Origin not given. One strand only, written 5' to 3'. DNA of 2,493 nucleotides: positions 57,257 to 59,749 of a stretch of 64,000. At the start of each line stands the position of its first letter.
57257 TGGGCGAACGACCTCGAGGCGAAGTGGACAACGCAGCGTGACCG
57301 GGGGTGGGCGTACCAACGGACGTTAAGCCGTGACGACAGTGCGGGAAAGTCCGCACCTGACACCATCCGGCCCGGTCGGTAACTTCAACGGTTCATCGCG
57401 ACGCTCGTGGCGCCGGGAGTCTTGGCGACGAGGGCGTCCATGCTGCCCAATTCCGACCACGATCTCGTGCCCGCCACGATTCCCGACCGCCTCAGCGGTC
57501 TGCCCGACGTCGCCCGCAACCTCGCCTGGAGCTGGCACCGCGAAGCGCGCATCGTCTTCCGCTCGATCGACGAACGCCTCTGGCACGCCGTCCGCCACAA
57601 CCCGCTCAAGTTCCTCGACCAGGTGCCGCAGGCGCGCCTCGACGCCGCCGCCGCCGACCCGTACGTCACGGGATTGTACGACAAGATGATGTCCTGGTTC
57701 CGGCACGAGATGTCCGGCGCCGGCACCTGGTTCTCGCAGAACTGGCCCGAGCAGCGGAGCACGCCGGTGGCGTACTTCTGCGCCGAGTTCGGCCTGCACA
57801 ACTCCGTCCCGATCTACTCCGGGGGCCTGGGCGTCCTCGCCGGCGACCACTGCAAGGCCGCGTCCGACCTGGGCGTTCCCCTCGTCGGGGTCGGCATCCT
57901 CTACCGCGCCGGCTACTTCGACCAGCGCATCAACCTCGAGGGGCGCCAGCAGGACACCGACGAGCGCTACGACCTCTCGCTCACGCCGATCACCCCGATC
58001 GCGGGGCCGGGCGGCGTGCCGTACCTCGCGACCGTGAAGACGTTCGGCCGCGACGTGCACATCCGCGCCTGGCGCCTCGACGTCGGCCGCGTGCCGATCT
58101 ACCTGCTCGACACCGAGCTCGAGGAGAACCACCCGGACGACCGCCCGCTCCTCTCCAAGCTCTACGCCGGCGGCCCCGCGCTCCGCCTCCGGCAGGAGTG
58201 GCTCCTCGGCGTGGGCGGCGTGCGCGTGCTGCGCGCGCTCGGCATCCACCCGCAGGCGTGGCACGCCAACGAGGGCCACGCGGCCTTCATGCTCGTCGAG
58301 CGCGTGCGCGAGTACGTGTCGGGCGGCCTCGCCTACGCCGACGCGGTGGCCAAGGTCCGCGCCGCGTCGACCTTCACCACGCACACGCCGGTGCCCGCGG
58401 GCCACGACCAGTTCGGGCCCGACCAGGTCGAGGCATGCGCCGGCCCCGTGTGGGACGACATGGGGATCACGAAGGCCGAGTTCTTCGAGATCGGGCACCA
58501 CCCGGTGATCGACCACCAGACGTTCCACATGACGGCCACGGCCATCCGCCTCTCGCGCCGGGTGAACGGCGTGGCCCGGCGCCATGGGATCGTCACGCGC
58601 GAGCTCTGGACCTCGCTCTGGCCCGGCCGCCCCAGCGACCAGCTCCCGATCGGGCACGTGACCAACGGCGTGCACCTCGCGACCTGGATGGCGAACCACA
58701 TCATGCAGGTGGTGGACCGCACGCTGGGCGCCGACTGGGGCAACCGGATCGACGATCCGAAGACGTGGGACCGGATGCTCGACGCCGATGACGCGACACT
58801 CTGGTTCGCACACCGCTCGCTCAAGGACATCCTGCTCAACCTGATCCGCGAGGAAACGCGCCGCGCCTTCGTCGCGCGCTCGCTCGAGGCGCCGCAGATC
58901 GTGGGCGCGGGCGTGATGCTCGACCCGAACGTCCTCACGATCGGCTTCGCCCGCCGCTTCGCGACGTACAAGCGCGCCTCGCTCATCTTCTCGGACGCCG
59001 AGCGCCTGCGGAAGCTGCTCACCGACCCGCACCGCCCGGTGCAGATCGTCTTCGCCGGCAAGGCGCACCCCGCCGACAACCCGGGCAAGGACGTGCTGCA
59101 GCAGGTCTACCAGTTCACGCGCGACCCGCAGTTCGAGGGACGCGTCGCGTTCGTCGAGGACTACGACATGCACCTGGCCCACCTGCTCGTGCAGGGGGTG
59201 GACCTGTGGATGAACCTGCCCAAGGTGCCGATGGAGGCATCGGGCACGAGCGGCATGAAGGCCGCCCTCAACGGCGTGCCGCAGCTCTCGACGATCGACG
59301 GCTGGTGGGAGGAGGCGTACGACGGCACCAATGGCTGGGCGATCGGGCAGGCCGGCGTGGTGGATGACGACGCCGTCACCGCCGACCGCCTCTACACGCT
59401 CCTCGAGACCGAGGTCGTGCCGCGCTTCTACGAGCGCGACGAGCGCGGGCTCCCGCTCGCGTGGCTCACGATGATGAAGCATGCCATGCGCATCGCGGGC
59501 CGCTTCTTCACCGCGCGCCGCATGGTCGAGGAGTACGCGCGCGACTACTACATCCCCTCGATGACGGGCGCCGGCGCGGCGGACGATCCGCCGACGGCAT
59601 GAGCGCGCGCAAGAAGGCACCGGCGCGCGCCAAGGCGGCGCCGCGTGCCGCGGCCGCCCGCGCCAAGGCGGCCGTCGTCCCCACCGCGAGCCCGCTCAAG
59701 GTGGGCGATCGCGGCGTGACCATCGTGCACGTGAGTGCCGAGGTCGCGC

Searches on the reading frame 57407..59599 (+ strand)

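Call 80: search_protein_families(library=pfam, proteins=[window:57407-59599:+], max_evalue=0.001)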
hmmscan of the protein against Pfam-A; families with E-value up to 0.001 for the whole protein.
window:57407-59599:+ (731 aa): 2 families
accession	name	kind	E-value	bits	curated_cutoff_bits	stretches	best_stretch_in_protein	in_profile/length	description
PF11897.13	DUF3417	-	6.5e-33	113.9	25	1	25-133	1-108/109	Protein of unknown function (DUF3417)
PF00343.26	Phosphorylase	-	4.8e-27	95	27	2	364-632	312-579/713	Carbohydrate phosphorylase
